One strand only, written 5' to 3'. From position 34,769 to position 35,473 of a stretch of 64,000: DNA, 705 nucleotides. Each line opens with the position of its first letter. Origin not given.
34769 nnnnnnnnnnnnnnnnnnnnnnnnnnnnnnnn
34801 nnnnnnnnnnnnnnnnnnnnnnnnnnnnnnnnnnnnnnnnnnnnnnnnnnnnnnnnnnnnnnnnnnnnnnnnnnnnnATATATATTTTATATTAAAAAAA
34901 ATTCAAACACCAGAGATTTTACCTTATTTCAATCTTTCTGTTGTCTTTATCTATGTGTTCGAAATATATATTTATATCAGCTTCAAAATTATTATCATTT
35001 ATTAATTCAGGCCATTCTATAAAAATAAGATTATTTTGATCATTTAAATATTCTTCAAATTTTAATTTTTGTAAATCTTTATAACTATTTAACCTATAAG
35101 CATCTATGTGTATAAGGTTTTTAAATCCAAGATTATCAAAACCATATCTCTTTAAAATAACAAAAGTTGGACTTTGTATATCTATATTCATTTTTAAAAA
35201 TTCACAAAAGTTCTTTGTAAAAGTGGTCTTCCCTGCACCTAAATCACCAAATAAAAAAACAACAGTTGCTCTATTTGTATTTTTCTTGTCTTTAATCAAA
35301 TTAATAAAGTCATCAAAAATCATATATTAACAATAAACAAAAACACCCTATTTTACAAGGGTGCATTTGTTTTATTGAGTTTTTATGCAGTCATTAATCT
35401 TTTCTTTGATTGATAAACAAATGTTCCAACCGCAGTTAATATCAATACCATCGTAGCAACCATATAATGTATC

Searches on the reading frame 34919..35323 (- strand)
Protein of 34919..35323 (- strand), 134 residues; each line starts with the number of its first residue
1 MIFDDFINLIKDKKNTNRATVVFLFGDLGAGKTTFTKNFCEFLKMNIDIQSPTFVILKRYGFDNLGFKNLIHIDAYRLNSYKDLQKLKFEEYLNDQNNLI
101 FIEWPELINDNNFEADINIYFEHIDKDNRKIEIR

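Call 8: search_protein_families(library=pfam, proteins=[window:34919-35323:-], max_evalue=0.01)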
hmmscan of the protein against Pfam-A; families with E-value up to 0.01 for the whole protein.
window:34919-35323:- (134 aa): 3 families
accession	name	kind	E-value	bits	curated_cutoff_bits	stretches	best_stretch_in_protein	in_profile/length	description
PF02367.23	TsaE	-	8e-31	107.1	26.6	1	15-131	17-128/128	Threonylcarbamoyl adenosine biosynthesis protein TsaE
PF01637.24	ATPase_2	-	0.0031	17.8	33.2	1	7-131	8-112/225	ATPase domain predominantly from Archaea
PF13479.12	AAA_24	-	0.0074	16.6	27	1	20-84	3-51/195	AAA domain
